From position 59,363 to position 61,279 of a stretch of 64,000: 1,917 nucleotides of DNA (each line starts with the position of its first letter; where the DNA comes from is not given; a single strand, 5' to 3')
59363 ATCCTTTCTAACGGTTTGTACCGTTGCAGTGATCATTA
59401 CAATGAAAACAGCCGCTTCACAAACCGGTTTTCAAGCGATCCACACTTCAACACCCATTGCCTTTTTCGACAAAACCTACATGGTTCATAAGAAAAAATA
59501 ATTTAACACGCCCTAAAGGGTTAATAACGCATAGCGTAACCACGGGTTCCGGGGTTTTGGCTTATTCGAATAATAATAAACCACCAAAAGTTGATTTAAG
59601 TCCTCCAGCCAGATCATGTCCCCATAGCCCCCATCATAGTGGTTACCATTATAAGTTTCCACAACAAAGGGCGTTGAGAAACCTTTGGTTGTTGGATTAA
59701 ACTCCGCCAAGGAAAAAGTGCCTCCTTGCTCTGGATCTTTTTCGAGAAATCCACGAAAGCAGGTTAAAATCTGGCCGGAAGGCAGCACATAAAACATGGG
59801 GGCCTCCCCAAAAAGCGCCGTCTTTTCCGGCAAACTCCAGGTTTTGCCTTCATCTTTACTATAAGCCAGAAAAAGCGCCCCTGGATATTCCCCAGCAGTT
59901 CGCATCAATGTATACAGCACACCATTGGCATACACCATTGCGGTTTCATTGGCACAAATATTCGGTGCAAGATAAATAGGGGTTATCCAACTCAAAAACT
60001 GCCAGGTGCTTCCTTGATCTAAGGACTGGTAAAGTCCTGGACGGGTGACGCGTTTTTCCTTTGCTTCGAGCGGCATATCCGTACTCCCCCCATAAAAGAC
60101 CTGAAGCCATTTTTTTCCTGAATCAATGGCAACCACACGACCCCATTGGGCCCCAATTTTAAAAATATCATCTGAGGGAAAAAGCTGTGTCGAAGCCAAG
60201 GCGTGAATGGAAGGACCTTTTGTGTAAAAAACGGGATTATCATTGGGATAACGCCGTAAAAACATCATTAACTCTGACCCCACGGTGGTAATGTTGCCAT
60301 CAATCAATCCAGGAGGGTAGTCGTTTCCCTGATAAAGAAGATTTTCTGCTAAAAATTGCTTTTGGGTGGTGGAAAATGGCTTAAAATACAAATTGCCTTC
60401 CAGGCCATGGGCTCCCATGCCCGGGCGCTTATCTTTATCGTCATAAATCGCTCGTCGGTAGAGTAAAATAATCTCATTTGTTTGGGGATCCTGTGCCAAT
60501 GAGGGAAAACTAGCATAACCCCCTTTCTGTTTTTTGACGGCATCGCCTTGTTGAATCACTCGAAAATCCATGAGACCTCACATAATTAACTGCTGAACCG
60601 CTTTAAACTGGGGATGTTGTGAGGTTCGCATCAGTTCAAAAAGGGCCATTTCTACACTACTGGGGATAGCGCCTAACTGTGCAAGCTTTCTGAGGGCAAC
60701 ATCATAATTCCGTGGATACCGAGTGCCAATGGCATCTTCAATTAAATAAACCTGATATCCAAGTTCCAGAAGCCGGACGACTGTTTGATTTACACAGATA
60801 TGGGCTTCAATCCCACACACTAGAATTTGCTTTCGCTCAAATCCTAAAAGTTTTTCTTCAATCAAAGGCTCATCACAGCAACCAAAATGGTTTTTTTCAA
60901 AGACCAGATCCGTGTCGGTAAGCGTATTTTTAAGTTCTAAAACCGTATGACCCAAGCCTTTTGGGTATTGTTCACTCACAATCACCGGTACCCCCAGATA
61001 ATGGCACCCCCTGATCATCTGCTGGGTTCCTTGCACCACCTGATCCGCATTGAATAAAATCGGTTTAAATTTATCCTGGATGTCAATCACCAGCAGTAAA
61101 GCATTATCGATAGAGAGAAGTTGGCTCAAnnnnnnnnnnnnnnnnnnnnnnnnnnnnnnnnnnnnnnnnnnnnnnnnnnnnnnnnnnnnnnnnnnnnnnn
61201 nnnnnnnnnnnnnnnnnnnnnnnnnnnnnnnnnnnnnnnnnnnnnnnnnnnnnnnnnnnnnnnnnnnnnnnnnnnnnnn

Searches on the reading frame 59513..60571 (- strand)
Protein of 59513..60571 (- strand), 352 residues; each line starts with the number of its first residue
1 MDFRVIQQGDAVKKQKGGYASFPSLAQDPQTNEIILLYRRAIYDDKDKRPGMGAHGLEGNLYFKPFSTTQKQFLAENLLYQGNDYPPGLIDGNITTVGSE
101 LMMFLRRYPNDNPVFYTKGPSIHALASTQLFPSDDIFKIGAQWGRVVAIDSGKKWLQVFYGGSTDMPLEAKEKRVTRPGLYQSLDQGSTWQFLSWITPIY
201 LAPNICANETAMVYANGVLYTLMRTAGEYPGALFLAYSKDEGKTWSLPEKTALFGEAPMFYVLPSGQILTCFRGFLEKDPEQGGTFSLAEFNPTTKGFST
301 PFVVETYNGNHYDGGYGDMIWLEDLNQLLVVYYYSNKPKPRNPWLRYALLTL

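Call 71: search_protein_families(library=pfam, proteins=[window:59513-60571:-], max_evalue=0.001)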
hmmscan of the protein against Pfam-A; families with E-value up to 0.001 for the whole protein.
window:59513-60571:- (352 aa): 1 family
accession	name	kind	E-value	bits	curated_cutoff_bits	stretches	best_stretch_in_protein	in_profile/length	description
PF13088.12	BNR_2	-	3e-05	24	31.4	1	179-253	139-206/277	BNR repeat-like domain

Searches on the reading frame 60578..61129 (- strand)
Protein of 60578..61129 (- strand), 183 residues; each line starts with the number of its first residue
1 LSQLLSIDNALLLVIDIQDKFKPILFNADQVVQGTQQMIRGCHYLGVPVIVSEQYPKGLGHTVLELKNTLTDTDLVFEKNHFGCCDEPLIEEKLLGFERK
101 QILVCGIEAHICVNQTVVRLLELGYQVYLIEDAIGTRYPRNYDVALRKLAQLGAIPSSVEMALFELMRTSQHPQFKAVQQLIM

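Call 71: search_protein_families(library=pfam, proteins=[window:60578-61129:-], max_evalue=0.001)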
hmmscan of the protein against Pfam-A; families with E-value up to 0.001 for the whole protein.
window:60578-61129:- (183 aa): 1 family
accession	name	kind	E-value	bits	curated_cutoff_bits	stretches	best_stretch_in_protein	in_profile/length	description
PF00857.26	Isochorismatase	-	1e-31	110.8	27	1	11-160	2-174/175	Isochorismatase domain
